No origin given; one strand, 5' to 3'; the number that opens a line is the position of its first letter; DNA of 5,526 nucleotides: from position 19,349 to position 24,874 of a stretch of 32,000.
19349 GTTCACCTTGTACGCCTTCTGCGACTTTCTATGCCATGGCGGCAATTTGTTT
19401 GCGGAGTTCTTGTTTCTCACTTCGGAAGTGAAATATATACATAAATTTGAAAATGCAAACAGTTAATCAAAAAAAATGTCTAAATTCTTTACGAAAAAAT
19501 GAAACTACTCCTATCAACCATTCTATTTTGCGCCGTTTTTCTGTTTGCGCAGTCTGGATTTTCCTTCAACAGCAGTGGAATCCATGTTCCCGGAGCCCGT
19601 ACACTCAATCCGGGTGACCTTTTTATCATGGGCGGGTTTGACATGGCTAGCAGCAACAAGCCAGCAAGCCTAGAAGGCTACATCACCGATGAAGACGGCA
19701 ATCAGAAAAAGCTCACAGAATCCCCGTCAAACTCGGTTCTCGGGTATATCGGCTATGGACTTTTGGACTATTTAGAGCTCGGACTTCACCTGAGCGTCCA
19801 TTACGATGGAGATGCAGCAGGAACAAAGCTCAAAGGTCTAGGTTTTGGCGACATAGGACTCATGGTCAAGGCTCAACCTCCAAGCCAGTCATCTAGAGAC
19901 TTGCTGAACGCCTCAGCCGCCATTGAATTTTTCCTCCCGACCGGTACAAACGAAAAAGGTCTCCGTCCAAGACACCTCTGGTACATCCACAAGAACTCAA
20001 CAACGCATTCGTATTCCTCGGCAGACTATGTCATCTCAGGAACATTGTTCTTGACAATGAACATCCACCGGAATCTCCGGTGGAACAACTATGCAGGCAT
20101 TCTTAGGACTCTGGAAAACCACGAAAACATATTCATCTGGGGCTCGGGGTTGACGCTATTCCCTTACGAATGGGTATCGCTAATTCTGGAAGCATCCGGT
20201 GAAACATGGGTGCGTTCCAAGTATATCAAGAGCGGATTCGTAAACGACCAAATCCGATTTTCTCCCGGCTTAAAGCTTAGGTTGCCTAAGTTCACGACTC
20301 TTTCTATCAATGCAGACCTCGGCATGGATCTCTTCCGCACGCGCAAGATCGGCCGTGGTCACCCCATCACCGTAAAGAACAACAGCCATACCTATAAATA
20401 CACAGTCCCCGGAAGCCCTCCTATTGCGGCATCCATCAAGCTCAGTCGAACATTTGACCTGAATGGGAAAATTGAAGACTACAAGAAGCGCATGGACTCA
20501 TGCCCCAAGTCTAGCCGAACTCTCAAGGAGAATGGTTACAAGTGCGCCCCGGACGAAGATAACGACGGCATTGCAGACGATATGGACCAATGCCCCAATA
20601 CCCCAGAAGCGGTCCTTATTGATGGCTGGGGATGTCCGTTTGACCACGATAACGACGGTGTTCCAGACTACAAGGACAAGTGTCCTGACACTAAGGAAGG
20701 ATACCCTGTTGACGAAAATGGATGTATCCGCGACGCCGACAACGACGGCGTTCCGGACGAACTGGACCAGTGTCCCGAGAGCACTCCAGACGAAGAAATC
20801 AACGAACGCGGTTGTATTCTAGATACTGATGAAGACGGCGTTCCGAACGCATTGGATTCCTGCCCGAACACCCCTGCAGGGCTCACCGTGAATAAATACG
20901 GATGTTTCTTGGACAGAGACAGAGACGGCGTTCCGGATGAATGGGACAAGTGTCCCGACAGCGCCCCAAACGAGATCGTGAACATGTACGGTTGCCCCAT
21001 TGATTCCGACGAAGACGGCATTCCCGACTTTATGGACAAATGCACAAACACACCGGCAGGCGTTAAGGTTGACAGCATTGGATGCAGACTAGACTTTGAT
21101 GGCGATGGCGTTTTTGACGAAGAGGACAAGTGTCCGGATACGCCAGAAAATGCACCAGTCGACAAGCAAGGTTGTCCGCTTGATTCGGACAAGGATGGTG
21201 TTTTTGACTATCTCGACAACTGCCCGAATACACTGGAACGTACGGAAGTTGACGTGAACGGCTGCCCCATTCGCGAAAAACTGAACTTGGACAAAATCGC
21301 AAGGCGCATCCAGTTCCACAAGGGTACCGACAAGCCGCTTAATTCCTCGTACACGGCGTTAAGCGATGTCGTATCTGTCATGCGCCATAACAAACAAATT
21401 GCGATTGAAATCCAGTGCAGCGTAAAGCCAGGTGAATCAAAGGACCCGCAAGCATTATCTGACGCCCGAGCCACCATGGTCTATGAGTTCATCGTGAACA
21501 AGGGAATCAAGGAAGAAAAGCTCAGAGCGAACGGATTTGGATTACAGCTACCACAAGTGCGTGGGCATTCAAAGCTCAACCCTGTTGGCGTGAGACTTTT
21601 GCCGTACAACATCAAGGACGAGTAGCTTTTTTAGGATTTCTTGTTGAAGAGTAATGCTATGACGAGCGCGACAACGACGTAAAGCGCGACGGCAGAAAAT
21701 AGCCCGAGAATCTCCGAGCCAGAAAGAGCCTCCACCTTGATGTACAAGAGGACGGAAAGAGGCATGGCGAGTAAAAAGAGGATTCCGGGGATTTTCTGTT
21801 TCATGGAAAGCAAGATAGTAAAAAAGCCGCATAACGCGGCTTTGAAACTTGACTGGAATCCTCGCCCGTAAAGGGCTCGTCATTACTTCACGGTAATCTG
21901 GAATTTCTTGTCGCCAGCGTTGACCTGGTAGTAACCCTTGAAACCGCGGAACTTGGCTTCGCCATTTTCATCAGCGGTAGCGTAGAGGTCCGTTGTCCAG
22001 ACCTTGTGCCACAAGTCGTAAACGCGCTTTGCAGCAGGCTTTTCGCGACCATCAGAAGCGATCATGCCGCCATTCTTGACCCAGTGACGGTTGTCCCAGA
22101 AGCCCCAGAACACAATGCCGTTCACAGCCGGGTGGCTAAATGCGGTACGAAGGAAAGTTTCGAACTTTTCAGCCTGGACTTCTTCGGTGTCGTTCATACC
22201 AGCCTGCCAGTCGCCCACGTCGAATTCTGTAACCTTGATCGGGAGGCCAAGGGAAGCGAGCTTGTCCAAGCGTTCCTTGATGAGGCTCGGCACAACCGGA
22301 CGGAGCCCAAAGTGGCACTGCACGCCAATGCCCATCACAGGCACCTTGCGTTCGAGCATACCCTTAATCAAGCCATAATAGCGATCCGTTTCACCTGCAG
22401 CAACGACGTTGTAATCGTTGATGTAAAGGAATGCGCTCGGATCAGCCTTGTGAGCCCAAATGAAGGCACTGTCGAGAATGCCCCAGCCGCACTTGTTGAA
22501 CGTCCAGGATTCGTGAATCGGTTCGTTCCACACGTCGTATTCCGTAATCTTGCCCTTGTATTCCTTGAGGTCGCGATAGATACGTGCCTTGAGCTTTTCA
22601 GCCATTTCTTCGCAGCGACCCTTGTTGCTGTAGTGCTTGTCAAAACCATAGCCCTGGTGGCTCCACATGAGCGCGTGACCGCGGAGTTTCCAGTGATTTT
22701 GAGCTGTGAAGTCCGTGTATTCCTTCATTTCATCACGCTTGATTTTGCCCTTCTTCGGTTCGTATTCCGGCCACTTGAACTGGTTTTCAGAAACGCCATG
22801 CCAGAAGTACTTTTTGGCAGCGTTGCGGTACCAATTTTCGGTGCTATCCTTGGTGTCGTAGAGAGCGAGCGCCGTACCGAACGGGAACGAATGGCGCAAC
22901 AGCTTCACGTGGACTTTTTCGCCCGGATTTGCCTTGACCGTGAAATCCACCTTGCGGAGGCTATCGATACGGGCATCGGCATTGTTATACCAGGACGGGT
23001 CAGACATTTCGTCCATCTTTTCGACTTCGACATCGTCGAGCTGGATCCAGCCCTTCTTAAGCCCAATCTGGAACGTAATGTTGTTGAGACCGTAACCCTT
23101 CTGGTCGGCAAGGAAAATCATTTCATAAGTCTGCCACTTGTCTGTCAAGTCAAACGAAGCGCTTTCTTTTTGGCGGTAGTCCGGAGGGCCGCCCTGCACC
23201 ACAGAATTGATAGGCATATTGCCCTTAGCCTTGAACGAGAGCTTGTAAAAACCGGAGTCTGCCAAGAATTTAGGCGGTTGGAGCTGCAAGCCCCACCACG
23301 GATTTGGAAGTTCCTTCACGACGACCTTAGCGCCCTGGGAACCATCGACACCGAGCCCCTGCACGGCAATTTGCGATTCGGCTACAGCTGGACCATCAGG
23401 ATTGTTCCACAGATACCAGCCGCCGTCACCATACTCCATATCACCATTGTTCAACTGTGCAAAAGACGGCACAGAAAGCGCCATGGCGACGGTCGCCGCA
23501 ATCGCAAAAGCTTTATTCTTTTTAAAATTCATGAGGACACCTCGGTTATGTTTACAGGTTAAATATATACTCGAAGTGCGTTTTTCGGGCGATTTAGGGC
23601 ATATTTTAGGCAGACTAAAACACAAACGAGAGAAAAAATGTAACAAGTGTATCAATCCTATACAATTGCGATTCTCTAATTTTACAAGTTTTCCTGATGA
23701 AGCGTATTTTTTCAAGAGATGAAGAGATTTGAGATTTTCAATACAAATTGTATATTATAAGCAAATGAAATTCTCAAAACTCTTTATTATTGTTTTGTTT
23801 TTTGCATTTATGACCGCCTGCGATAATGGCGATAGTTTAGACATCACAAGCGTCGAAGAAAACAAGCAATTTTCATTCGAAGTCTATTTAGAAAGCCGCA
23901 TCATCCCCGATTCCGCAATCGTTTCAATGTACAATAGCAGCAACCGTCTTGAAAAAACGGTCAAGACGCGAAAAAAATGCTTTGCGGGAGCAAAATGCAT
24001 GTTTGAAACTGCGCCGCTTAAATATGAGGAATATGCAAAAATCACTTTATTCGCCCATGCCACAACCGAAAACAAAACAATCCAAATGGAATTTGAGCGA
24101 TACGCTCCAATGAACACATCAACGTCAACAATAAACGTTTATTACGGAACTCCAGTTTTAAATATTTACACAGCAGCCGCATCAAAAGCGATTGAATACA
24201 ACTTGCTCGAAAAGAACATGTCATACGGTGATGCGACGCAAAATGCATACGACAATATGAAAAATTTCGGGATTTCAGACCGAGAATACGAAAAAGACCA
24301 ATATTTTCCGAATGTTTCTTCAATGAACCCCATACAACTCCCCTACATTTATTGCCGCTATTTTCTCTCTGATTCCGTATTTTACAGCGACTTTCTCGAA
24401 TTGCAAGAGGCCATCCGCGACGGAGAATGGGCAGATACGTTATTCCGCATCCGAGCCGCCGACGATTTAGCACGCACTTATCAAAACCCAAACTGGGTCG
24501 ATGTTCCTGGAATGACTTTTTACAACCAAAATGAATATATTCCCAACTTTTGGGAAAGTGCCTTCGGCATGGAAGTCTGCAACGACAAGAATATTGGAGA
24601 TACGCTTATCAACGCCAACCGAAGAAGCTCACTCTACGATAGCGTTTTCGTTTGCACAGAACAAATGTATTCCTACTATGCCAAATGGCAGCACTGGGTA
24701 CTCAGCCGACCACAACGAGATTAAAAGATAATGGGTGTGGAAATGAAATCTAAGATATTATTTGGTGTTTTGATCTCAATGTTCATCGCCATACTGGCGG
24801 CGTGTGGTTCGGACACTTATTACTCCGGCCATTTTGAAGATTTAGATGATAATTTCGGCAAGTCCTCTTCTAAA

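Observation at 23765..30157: AT-rich, translationally coupled four-lipoprotein operon: best candidate for an undescribed cell-surface system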

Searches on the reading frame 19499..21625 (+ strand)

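Call 89: search_protein_families(library=pfam, proteins=[window:19499-21625:+], max_evalue=0.00001)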
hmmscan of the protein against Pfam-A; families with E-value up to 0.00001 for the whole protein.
window:19499-21625:+ (708 aa): 2 families
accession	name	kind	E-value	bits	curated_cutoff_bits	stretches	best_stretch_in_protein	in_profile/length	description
PF02412.23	TSP_3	-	6e-31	106.3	25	0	439-459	12-32/36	Thrombospondin type 3 repeat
PF00691.25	OmpA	-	1.6e-06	28.8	27.2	1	614-688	10-87/98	OmpA family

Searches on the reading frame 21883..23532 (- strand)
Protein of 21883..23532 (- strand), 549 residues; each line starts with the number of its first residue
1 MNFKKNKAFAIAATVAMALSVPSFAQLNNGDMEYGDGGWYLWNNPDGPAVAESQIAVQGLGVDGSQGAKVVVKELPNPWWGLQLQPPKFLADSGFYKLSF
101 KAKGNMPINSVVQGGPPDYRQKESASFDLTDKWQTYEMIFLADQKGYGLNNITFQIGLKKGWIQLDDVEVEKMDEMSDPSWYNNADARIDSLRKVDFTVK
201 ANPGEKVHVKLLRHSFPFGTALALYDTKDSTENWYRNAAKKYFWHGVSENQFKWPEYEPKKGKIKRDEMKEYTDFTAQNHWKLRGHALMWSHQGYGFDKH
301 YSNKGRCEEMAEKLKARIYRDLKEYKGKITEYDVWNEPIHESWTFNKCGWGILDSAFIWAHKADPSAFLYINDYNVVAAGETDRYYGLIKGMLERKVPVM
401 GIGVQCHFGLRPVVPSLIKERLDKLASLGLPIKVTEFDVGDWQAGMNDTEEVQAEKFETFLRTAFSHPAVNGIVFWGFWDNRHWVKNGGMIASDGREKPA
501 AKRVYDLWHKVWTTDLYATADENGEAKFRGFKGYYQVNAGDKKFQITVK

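Call 89: search_protein_families(library=pfam, proteins=[window:21883-23532:-], max_evalue=0.00001)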
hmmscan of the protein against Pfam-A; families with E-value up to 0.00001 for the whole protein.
window:21883-23532:- (549 aa): 1 family
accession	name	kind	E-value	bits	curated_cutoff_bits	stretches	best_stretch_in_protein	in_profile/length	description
PF00331.26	Glyco_hydro_10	-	2.3e-53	181.9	22.1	1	213-504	7-308/311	Glycosyl hydrolase family 10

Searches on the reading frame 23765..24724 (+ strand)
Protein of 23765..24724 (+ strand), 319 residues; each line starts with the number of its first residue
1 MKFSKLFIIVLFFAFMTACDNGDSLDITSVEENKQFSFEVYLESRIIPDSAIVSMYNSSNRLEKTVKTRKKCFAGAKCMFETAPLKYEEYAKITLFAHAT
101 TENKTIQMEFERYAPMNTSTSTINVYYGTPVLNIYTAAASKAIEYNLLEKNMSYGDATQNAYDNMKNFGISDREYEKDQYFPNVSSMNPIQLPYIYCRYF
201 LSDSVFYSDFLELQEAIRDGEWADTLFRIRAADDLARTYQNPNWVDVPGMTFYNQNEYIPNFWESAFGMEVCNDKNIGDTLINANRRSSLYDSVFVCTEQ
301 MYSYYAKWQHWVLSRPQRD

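Call 3: search_protein_families(library=pfam, proteins=[window:23765-24724:+], max_evalue=1)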
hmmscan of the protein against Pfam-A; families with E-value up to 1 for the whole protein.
window:23765-24724:+ (319 aa): 0 families

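Call 4: search_protein_families(library=ncbifam, proteins=[window:23765-24724:+], max_evalue=1)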
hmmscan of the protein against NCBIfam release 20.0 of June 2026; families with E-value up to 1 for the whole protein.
window:23765-24724:+ (319 aa): 0 families

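Call 20: find_homologous_proteins(query=window:23765-24724:+)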
Query window:23765-24724:+ (319 aa): 14 proteins with E <= 0.001 among 480 candidates.
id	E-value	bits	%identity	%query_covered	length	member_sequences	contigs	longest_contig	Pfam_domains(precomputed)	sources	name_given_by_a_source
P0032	5.6e-215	731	100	100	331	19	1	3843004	-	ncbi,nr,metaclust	ncbi:putative lipoprotein [Fibrobacter succinogenes subsp. succinogenes S85]|nr:putative lipoprotein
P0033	5.4e-194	662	93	95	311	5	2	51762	-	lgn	-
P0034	3.2e-136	472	64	100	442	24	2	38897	-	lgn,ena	-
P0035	1.3e-133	463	62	100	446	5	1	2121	-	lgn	-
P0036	9.8e-132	457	64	97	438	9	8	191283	-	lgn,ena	-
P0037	4.4e-130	452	63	98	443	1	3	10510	-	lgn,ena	-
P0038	1.3e-128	447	62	99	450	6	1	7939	-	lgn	-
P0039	9.7e-121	421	58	99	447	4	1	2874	-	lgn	-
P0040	6.4e-120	418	58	99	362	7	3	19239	-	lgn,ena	-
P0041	1.6e-115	404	97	60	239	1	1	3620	-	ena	-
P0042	4.9e-112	392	56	94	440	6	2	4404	-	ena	-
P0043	1.5e-68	250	60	61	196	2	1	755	-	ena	-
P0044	1.6e-50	190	38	95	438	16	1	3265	-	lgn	-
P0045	1.1e-49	188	39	93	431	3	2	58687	-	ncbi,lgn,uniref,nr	ncbi:MAG: hypothetical protein IK012_03650 [Fibrobacter sp.]|uniref:hypothetical protein n=1 Tax=Fib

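Call 87: search_protein_families(library=padloc, proteins=[window:23765-24724:+], max_evalue=1)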
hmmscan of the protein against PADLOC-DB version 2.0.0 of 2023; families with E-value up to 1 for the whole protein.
window:23765-24724:+ (319 aa): 0 families

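Call 88: search_protein_families(library=phrogs, proteins=[window:23765-24724:+], max_evalue=1)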
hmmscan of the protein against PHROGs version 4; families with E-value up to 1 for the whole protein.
window:23765-24724:+ (319 aa): 0 families
